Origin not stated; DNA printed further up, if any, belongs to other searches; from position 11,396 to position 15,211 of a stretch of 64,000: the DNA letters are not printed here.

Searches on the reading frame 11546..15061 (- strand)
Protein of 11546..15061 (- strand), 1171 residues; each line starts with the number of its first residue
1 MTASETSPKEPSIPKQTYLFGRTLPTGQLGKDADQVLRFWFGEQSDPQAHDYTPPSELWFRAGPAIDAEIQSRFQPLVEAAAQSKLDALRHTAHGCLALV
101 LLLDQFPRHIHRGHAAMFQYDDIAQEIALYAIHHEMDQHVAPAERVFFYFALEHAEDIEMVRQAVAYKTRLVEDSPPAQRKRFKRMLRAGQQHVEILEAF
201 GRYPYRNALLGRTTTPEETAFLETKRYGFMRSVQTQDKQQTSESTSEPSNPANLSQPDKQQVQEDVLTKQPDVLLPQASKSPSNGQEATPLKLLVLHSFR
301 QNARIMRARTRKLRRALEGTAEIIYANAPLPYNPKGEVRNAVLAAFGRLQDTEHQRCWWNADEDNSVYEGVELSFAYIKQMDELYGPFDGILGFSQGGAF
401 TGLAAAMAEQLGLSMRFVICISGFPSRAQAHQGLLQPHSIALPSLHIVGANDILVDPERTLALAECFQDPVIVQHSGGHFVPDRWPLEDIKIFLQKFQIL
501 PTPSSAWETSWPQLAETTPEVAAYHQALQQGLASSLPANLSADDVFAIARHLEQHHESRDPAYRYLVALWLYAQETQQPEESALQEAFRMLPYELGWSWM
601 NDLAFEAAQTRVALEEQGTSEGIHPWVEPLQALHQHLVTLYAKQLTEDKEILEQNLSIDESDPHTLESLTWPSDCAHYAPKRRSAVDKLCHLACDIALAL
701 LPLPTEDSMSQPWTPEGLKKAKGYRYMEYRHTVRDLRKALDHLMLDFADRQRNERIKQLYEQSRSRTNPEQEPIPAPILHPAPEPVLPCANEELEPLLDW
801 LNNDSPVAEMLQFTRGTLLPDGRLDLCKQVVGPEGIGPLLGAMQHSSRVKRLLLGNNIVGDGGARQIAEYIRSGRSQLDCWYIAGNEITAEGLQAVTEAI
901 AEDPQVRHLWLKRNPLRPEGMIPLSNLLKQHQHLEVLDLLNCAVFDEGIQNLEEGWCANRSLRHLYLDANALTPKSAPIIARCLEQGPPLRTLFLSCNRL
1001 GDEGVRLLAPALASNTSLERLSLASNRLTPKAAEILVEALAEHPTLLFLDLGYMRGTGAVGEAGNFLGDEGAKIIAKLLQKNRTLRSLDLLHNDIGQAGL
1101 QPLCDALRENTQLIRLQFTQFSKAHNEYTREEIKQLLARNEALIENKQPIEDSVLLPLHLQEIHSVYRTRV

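Call 12: search_protein_families(library=pfam, proteins=[window:11546-15061:-], max_evalue=0.001)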
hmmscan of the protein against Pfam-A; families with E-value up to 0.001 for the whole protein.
window:11546-15061:- (1171 aa): 6 families
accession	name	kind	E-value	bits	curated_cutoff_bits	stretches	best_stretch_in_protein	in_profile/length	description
PF06041.17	DUF924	-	1.1e-55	189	27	1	36-224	1-178/180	Bacterial protein of unknown function (DUF924)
PF03959.19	FSH1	-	1.4e-48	165.8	21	1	290-484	4-204/211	Serine hydrolase (FSH1)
PF13516.12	LRR_6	-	3.5e-19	67.7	23.4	1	1081-1104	1-24/24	Leucine Rich repeat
PF11443.14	DUF2828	-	2.3e-06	27.2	29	1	631-742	199-300/405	Domain of unknown function (DUF2828)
PF08032.17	SpoU_sub_bind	-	2.6e-06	28.1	22.8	0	890-914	2-26/76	RNA 2'-O ribose methyltransferase substrate binding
PF00560.39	LRR_1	-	0.00031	20.7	20.6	0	990-1003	2-15/23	Leucine Rich Repeat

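Call 63: search_protein_families(library=padloc, proteins=[window:11546-15061:-], max_evalue=0.001)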
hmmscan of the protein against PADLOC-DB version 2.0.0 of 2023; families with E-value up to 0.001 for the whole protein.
window:11546-15061:- (1171 aa): 0 families
